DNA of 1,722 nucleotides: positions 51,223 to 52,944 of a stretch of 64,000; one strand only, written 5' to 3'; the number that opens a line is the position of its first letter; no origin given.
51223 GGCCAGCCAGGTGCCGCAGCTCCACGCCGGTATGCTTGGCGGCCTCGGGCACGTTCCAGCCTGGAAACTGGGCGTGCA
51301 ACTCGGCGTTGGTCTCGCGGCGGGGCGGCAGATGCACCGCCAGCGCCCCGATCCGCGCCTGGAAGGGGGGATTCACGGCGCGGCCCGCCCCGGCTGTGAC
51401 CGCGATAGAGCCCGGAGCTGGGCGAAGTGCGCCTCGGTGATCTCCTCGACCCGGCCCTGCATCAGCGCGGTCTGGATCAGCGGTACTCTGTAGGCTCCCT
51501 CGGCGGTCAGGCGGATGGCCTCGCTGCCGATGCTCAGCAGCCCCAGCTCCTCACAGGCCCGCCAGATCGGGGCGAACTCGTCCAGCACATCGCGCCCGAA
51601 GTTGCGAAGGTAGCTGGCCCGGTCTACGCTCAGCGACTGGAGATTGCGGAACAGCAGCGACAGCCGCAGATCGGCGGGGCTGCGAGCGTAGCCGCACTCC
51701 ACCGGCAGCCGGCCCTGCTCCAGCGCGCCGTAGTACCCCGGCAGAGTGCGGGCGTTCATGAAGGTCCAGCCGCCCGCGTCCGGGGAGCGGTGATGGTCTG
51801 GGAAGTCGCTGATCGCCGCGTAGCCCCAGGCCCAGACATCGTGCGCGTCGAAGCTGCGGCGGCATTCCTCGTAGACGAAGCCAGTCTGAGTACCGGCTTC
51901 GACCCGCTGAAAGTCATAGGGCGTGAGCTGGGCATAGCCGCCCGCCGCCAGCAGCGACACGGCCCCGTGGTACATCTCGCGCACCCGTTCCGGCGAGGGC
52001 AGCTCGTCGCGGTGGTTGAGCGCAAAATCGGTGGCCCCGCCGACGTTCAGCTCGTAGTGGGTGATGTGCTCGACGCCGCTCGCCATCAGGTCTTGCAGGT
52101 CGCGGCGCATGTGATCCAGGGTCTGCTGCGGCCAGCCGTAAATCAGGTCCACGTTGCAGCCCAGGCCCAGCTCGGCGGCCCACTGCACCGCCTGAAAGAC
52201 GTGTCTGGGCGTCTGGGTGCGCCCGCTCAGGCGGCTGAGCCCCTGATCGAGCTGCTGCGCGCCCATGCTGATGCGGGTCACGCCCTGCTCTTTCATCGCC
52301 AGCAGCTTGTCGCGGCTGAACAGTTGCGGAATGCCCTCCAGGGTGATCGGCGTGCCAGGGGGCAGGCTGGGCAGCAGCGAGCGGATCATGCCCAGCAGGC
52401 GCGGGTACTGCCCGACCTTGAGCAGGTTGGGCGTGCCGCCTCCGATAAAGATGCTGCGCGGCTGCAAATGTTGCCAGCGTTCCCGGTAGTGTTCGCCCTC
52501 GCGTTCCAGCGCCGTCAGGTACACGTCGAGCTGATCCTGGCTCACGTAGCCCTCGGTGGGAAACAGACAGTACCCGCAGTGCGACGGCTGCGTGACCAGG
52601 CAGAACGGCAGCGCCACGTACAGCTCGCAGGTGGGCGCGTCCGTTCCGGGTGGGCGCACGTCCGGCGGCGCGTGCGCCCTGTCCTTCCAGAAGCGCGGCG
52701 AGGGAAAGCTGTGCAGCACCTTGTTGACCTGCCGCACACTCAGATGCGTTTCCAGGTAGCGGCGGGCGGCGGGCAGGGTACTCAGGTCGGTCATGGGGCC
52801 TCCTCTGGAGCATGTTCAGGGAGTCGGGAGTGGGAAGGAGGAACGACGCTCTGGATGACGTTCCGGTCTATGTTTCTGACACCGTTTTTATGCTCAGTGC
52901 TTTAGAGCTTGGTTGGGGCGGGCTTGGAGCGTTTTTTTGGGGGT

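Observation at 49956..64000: Translationally coupled hybrid PKS / thiazole-type NRPS cluster with reductive release, transaminase, GNAT-like enzyme, HemN-like radical SAM, KAS III and ACP (runs off the window edge)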

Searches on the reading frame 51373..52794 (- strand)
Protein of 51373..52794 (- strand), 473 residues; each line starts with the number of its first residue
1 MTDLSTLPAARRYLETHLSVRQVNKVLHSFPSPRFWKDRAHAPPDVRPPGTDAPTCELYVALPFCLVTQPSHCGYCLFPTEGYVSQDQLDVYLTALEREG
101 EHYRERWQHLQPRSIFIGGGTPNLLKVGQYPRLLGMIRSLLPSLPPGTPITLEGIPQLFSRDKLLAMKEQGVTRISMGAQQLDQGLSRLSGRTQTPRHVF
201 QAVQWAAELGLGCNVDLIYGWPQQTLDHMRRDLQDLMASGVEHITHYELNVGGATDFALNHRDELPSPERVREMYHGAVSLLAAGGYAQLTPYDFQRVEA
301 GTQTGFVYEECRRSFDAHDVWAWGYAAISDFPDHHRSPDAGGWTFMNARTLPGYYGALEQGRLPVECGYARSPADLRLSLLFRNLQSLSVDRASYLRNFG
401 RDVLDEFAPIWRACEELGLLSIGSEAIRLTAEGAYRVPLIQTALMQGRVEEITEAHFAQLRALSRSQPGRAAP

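Call 6: search_protein_families(library=pfam, proteins=[window:51373-52794:-], max_evalue=0.001)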
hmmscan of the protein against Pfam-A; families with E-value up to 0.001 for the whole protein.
window:51373-52794:- (473 aa): 1 family
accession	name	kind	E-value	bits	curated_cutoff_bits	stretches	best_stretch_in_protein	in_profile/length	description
PF04055.27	Radical_SAM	-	2.9e-15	57.3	29.5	1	72-235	10-165/166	Radical SAM superfamily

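Call 11: search_protein_families(library=ncbifam, proteins=[window:51373-52794:-], max_evalue=0.00001)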
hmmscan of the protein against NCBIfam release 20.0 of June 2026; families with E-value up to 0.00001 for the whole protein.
window:51373-52794:- (473 aa): 16 families
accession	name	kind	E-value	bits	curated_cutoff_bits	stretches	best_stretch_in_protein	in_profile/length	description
NF006067.1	PRK08208.1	equivalog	2.9e-44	151.7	380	1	54-454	34-424/427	STM4012 family radical SAM protein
TIGR04107.1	rSAM_HutW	equivalog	4.7e-41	141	400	1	57-446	41-416/419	heme anaerobic degradation radical SAM methyltransferase ChuW/HutW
TIGR00539.1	hemN_rel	equivalog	5.3e-37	127.8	205.4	1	58-293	3-232/361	radical SAM family heme chaperone HemW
TIGR03994.1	rSAM_HemZ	equivalog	1.3e-32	113.4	321.4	1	55-288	84-316/401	coproporphyrinogen dehydrogenase HemZ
TIGR00538.1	hemN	equivalog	3.5e-28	98.6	324.95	1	57-435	51-429/454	oxygen-independent coproporphyrinogen III oxidase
NF005133.0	PRK06582.1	equivalog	6.4e-26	91.3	597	1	57-288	13-241/390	coproporphyrinogen III oxidase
NF006064.0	PRK08207.2-2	equivalog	1.2e-22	80.6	504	1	52-257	141-346/465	coproporphyrinogen III oxidase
NF006060.0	PRK08207.1-3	equivalog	5.6e-17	61.7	653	1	56-277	150-376/477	coproporphyrinogen III oxidase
NF006061.0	PRK08207.1-4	equivalog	1.9e-16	60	702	1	57-288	175-408/501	coproporphyrinogen III oxidase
NF006385.0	PRK08629.1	equivalog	4.2e-16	58.8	355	1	57-300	54-285/439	coproporphyrinogen III oxidase family protein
NF006066.0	PRK08207.2-5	equivalog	1.3e-15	57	1117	1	57-250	192-385/518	coproporphyrinogen III oxidase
NF004567.0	PRK05904.1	equivalog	1.3e-13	50.9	355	1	55-251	6-194/353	coproporphyrinogen III oxidase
NF006059.0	PRK08207.1-1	equivalog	5e-12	45.3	1012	1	57-279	173-397/496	coproporphyrinogen III oxidase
NF006062.0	PRK08207.1-5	equivalog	1.4e-11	43.9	1007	1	52-250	145-344/476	coproporphyrinogen III oxidase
NF006063.0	PRK08207.2-1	equivalog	5.1e-08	32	1074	1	55-260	192-397/518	coproporphyrinogen III oxidase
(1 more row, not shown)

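Call 14: find_encoding_contigs(protein=window:51373-52794:-, flank=10000, max_places=4)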
Protein window:51373-52794:- (473 aa): no gene with exactly this product is on record in the collection.

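Call 22: find_homologous_proteins(query=window:51373-52794:-)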
Query window:51373-52794:- (473 aa): 1075 proteins with E <= 0.001 among 8000 candidates; the best 120 are listed.
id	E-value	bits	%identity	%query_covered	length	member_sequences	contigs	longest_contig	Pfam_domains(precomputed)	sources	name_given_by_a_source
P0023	0.0e+0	1104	100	100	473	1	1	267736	PF04055.28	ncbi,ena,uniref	ncbi:coproporphyrinogen-III oxidase family protein [Deinococcus sp.]|uniref:coproporphyrinogen-III o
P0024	1.1e-271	920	84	100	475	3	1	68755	PF04055.28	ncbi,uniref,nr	ncbi:coproporphyrinogen-III oxidase family protein [Deinococcus ruber]|uniref:Coproporphyrinogen III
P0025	1.0e-242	824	77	96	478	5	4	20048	PF04055.28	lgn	-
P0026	1.3e-232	791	74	100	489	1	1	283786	PF04055.28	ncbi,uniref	ncbi:coproporphyrinogen-III oxidase family protein [Deinococcus oregonensis]|uniref:Coproporphyrinog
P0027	1.9e-230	784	74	97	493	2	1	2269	PF04055.28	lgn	-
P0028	1.1e-228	778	73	99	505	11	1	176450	PF04055.28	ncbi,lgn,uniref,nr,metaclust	ncbi:coproporphyrinogen-III oxidase family protein [Deinococcus aquatilis]|uniref:coproporphyrinogen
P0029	2.5e-221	754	72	97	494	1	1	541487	PF04055.28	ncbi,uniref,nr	ncbi:coproporphyrinogen-III oxidase family protein [Deinococcus sp. QL22]|uniref:coproporphyrinogen-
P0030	1.6e-219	748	71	100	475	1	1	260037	PF04055.28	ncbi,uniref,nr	ncbi:coproporphyrinogen III oxidase family protein [Deinococcus sp. KSM4-11]|uniref:coproporphyrinog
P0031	1.1e-215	735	70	99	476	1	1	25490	PF04055.28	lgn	-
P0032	2.5e-213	727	71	97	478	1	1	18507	PF04055.28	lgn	-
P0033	7.8e-190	650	63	96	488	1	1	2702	PF04055.28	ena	-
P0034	2.7e-172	592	61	95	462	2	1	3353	PF04055.28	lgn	-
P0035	6.5e-168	578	76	71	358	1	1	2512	PF04055.28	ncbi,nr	ncbi:MAG: coproporphyrinogen oxidase family protein, partial [Deinococcus sp.]|nr:coproporphyrinogen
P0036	2.2e-165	569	57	96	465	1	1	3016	PF04055.28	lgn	-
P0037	2.2e-154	533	53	97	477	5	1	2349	PF04055.28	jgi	jgi:oxygen-independent coproporphyrinogen-3 oxidase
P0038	5.4e-154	532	51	97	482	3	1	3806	PF04055.28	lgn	-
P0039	3.6e-152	526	51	94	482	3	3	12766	PF04055.28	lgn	-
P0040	4.2e-152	526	51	95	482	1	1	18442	PF04055.28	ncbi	ncbi:MAG TPA: coproporphyrinogen-III oxidase family protein [Pyrinomonadaceae bacterium]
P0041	4.0e-151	522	53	94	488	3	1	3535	PF04055.28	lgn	-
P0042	1.4e-150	520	51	95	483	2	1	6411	PF04055.28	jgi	jgi:oxygen-independent coproporphyrinogen III oxidase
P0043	1.5e-150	520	50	95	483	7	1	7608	PF04055.28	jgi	jgi:oxygen-independent coproporphyrinogen III oxidase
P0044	2.1e-150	520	51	95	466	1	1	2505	PF04055.28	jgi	jgi:oxygen-independent coproporphyrinogen III oxidase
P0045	4.9e-150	519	51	93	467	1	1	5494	PF04055.28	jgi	jgi:oxygen-independent coproporphyrinogen-3 oxidase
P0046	5.1e-150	519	51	95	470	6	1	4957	PF04055.28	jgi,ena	jgi:oxygen-independent coproporphyrinogen-3 oxidase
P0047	6.5e-150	518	50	95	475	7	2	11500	PF04055.28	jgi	jgi:oxygen-independent coproporphyrinogen III oxidase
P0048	7.8e-150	518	51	95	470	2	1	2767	PF04055.28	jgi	jgi:oxygen-independent coproporphyrinogen-3 oxidase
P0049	2.2e-149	517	51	97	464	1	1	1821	PF04055.28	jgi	jgi:oxygen-independent coproporphyrinogen-3 oxidase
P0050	2.4e-149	516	54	94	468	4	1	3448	PF04055.28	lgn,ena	-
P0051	5.9e-149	515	50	97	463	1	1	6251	PF04055.28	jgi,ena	-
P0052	2.2e-148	513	50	97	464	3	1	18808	PF04055.28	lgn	-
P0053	2.3e-148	513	50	98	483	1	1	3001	PF04055.28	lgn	-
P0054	9.4e-148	511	51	91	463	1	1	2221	PF04055.28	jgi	jgi:oxygen-independent coproporphyrinogen-3 oxidase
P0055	1.1e-147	511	50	95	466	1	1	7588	PF04055.28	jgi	jgi:oxygen-independent coproporphyrinogen-3 oxidase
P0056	1.2e-147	511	51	94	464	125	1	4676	PF04055.28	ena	-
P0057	2.6e-147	510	51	95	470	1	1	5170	PF04055.28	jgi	jgi:oxygen-independent coproporphyrinogen-3 oxidase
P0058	3.2e-147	509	52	93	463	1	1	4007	PF04055.28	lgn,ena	-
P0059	6.2e-147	509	49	97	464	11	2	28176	PF04055.28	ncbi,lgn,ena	-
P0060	2.5e-146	506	50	94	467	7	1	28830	PF04055.28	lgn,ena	-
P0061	1.1e-145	504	49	94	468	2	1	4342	PF04055.28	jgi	-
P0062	1.9e-145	504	51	95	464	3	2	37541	PF04055.28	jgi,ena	-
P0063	9.2e-145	501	50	94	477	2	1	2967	PF04055.28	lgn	-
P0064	1.2e-144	501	51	94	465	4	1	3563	PF04055.28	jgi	jgi:oxygen-independent coproporphyrinogen-3 oxidase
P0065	1.3e-144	501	49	96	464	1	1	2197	PF04055.28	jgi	-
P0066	2.7e-144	500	49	99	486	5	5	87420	PF04055.28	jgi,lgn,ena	jgi:Coproporphyrinogen III oxidase and related Fe-S oxidoreductases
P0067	2.9e-144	500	49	95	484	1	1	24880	PF04055.28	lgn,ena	-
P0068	3.9e-144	499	54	87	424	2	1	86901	PF04055.28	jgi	-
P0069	1.8e-143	497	51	94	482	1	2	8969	PF04055.28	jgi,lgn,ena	-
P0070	8.0e-143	495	49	93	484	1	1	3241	PF04055.28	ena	-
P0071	8.8e-143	495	49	95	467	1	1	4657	PF04055.28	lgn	-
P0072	1.5e-142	494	51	97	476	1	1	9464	PF04055.28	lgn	-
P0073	1.9e-142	494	50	96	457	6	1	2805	PF04055.28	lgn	-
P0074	1.9e-142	494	51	93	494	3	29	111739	PF04055.28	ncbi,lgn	-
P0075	3.0e-142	493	50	93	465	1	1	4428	PF04055.28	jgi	jgi:oxygen-independent coproporphyrinogen III oxidase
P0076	3.3e-142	493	50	96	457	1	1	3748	PF04055.28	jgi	jgi:oxygen-independent coproporphyrinogen-3 oxidase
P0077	3.4e-142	493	50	94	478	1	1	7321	PF04055.28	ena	-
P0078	4.2e-142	493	49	94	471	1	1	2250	PF04055.28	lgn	-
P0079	4.8e-142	492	49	97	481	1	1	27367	PF04055.28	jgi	jgi:oxygen-independent coproporphyrinogen-3 oxidase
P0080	1.3e-141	491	50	96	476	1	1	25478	PF04055.28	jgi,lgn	jgi:oxygen-independent coproporphyrinogen-3 oxidase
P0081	6.0e-141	489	50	97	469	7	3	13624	PF04055.28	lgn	-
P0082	5.4e-140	486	51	98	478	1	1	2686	PF04055.28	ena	-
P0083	2.1e-139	484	51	95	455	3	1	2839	PF04055.28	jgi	jgi:oxygen-independent coproporphyrinogen-3 oxidase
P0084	8.8e-139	482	48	97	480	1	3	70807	PF04055.28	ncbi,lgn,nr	ncbi:MAG: radical SAM protein [Planctomycetes bacterium]|nr:radical SAM protein [Planctomycetota bac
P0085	3.3e-137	476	72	63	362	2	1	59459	PF04055.28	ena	-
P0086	1.8e-136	474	49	97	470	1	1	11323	PF04055.28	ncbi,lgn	-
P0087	5.0e-136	473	49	98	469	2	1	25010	PF04055.28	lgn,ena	-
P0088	7.1e-136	472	47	97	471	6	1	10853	PF04055.28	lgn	-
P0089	4.3e-135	469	49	91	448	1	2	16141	PF04055.28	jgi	jgi:oxygen-independent coproporphyrinogen III oxidase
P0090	1.1e-134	468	46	95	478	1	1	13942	PF04055.28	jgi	jgi:oxygen-independent coproporphyrinogen III oxidase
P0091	7.1e-134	465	46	98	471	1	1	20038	PF04055.28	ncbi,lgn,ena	-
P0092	9.5e-134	465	47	96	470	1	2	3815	PF04055.28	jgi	jgi:oxygen-independent coproporphyrinogen-3 oxidase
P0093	5.4e-133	463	49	93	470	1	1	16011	PF04055.28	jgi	jgi:oxygen-independent coproporphyrinogen III oxidase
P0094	5.8e-133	462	47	96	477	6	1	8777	PF04055.28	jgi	-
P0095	1.2e-132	461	48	94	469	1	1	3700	PF04055.28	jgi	jgi:oxygen-independent coproporphyrinogen-3 oxidase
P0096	5.6e-132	459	48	95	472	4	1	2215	PF04055.28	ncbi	-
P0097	1.1e-131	458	47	95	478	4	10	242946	PF04055.28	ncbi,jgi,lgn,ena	-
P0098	6.2e-131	456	46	95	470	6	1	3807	PF04055.28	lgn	-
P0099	1.3e-130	455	46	100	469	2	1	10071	PF04055.28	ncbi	-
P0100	1.4e-129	451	44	99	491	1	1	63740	PF04055.28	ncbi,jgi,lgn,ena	jgi:oxygen-independent coproporphyrinogen-3 oxidase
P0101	1.8e-129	451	48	95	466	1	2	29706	PF04055.28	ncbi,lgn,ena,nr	ncbi:MAG: coproporphyrinogen-III oxidase family protein [Rhodobacter sp.]|nr:coproporphyrinogen-III 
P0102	3.1e-129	450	47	96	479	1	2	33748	PF04055.28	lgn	-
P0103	3.2e-129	450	45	97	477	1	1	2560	PF04055.28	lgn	-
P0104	8.3e-129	449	47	97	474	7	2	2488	PF04055.28,PF06969.23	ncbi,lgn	-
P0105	1.2e-128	448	49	94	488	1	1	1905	PF04055.28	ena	-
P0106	1.7e-128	448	52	84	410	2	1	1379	PF04055.28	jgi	jgi:oxygen-independent coproporphyrinogen-3 oxidase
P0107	2.8e-128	447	45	97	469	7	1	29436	PF04055.28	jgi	jgi:oxygen-independent coproporphyrinogen-3 oxidase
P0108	6.0e-128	446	50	95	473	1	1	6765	PF04055.28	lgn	-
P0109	6.1e-128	446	46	95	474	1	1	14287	PF04055.28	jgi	jgi:oxygen-independent coproporphyrinogen-3 oxidase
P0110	1.4e-127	445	47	96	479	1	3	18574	PF04055.28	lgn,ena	-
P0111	1.5e-127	445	48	94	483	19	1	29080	PF04055.28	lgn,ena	-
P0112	2.5e-127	444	46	97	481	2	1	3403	PF04055.28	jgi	jgi:oxygen-independent coproporphyrinogen-3 oxidase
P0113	3.7e-127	443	52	79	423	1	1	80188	PF04055.28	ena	-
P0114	5.1e-127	443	47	95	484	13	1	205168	PF04055.28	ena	-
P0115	5.3e-127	443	46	95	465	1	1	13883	PF04055.28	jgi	jgi:oxygen-independent coproporphyrinogen-3 oxidase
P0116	6.8e-127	442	46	94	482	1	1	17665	PF04055.28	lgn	-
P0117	8.5e-127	442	46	96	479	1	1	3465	PF04055.28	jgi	jgi:oxygen-independent coproporphyrinogen-3 oxidase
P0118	1.7e-126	441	45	93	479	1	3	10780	PF04055.28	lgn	-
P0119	2.1e-126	441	46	99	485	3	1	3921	PF04055.28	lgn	-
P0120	2.2e-126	441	47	95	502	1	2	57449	PF04055.28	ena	-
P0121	3.7e-126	440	46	94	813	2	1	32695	PF04055.28,PF12697.14,PF00561.27,PF12146.16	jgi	-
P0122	5.7e-126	439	45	100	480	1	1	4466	PF04055.28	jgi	jgi:oxygen-independent coproporphyrinogen-3 oxidase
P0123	6.8e-126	439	47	97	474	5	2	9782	PF04055.28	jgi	jgi:oxygen-independent coproporphyrinogen-3 oxidase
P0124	7.5e-126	439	47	95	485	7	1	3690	PF04055.28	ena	-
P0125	8.2e-126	439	47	96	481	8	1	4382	PF04055.28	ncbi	-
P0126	1.0e-125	439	46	94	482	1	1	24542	PF04055.28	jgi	jgi:oxygen-independent coproporphyrinogen-3 oxidase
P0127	1.2e-125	438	45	99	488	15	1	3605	PF04055.28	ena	-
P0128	2.2e-125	437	47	93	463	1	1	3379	PF04055.28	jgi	-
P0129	2.4e-125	437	44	99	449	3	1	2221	PF04055.28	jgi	jgi:oxygen-independent coproporphyrinogen-3 oxidase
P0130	3.1e-125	437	45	95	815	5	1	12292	PF04055.28,PF12697.14,PF00561.27,PF12146.16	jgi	-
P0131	3.6e-125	437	44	98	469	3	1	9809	PF04055.28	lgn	-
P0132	6.4e-125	436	45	94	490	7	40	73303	PF04055.28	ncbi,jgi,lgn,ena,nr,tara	ncbi:MAG: radical SAM protein [Vicinamibacterales bacterium]|jgi:oxygen-independent coproporphyrinog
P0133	7.0e-125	436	45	98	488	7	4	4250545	PF04055.28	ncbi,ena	-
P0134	9.3e-125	435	46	95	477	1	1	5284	PF04055.28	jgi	jgi:oxygen-independent coproporphyrinogen-3 oxidase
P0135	1.5e-124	435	46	95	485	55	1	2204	PF04055.28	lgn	-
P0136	3.7e-124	433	46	95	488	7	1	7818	PF04055.28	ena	-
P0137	4.5e-124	433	45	96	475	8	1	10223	PF04055.28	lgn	-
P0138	4.7e-124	433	45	96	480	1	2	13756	PF04055.28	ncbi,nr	ncbi:MAG TPA: coproporphyrinogen-III oxidase family protein [Polyangiaceae bacterium]|nr:coproporphy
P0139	4.8e-124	433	48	94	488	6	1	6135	PF04055.28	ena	-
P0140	5.1e-124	433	45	95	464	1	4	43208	PF04055.28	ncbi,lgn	-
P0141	5.2e-124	433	44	98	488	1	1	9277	PF04055.28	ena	-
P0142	5.3e-124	433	45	99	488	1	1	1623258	PF04055.28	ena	-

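Call 23: find_encoding_contigs(protein=P0040, flank=9000, max_places=2)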
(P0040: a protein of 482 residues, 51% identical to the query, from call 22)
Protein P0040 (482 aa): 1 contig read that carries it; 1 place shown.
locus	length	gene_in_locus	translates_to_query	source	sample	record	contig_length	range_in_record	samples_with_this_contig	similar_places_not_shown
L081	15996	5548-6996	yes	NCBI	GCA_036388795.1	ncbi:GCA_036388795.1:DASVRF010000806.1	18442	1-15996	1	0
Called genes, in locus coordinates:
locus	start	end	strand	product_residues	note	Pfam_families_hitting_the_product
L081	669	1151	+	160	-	PF13495:Phage_int_SAM_4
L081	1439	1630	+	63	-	-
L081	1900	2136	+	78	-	-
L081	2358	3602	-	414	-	-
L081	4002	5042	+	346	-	PF00195:Chal_sti_synt_N (weak), PF08545:ACP_syn_III, PF08541:ACP_syn_III_C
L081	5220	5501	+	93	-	PF00550:PP-binding (weak)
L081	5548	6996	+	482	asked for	PF04055:Radical_SAM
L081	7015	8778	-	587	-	PF03109:ABC1, PF01636:APH (weak)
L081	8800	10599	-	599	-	PF03109:ABC1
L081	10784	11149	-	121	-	PF19831:DUF6312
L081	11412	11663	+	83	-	PF19702:DUF6200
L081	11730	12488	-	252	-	PF22624:AASDHPPT_N, PF01648:ACPS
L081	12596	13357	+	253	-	PF00975:Thioesterase, PF12697:Abhydrolase_6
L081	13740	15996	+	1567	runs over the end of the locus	PF00109:ketoacyl-synt, PF02801:Ketoacyl-synt_C, PF16197:KAsynt_C_assoc, PF22336:RhiE-like_linker, PF22621:CurL-like_PKS_C, PF00550:PP-binding, PF00668:Condensation, PF00501:AMP-binding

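Call 24: find_encoding_contigs(protein=P0132, flank=9000, max_places=3)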
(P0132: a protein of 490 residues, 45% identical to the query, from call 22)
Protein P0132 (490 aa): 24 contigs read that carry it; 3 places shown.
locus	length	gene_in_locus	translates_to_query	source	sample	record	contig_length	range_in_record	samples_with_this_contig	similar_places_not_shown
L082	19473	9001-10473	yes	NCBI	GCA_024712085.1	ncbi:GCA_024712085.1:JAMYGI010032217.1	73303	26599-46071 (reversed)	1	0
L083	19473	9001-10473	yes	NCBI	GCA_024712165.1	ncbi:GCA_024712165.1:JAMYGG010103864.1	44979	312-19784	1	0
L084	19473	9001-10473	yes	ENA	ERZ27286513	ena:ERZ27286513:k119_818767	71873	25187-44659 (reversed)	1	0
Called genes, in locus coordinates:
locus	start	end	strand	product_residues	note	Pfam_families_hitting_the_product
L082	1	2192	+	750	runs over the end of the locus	-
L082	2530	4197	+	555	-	PF01590:GAF (weak), PF13185:GAF_2 (weak), PF00989:PAS, PF08448:PAS_4, PF13426:PAS_9, PF24820:Diguanyl_cycl_sensor, PF07568:HisKA_2, PF02518:HATPase_c, +2 more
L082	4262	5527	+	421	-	PF00072:Response_reg, PF13690:CheX (weak)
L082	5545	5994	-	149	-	PF00248:Aldo_ket_red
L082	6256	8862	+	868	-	PF01433:Peptidase_M1 (weak)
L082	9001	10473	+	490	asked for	PF04055:Radical_SAM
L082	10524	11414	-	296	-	PF03328:HpcH_HpaI, PF15617:C-C_Bond_Lyase (weak)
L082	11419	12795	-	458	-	PF03972:MmgE_PrpD_N, PF19305:MmgE_PrpD_C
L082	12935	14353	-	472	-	PF07969:Amidohydro_3 (faint), PF01979:Amidohydro_1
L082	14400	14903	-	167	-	PF19315:MC_hydratase, PF01575:MaoC_dehydratas, PF13452:FAS1_DH_region (weak)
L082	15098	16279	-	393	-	PF02515:CoA_transf_3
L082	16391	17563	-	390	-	PF02771:Acyl-CoA_dh_N, PF02770:Acyl-CoA_dh_M, PF00441:Acyl-CoA_dh_1, PF08028:Acyl-CoA_dh_2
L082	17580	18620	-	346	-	PF02086:MethyltransfD12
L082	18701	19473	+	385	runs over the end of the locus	PF07075:NamZ_N, PF20732:NamZ_C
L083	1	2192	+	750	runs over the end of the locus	-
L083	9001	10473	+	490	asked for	PF04055:Radical_SAM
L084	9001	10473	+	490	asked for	PF04055:Radical_SAM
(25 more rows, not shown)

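Call 26: find_encoding_contigs(protein=P0066, flank=9000, max_places=2)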
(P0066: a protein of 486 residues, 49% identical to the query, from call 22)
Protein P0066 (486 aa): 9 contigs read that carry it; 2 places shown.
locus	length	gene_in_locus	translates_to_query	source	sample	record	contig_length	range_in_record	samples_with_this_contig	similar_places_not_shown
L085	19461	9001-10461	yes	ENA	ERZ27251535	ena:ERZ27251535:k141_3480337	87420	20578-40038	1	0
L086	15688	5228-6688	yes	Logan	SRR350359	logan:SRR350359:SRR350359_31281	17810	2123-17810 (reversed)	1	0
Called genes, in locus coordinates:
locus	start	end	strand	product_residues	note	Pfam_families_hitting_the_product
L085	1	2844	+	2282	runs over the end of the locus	PF00109:ketoacyl-synt, PF02801:Ketoacyl-synt_C, PF16197:KAsynt_C_assoc, PF22336:RhiE-like_linker, PF22621:CurL-like_PKS_C, PF00668:Condensation, PF00501:AMP-binding, PF13193:AMP-binding_C, +4 more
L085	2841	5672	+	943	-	PF18563:TubC_N, PF00202:Aminotran_3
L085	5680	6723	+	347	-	PF00195:Chal_sti_synt_N (faint), PF08545:ACP_syn_III, PF08541:ACP_syn_III_C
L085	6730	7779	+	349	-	-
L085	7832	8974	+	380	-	PF21089:PKS_DH_N (weak), PF14765:PS-DH (weak), PF00550:PP-binding (weak)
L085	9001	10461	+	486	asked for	PF04055:Radical_SAM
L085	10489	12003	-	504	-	PF00501:AMP-binding, PF13193:AMP-binding_C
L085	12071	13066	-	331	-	PF00550:PP-binding (weak), PF01555:N6_N4_Mtase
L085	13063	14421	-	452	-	PF04055:Radical_SAM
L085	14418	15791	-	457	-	PF00275:EPSP_synthase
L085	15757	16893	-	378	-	-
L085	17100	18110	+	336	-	PF08545:ACP_syn_III (weak)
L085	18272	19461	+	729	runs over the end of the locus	PF02543:Carbam_trans_N, PF16861:Carbam_trans_C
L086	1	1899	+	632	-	?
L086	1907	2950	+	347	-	PF00195:Chal_sti_synt_N (faint), PF08545:ACP_syn_III, PF08541:ACP_syn_III_C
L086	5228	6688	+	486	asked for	PF04055:Radical_SAM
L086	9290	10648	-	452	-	PF04055:Radical_SAM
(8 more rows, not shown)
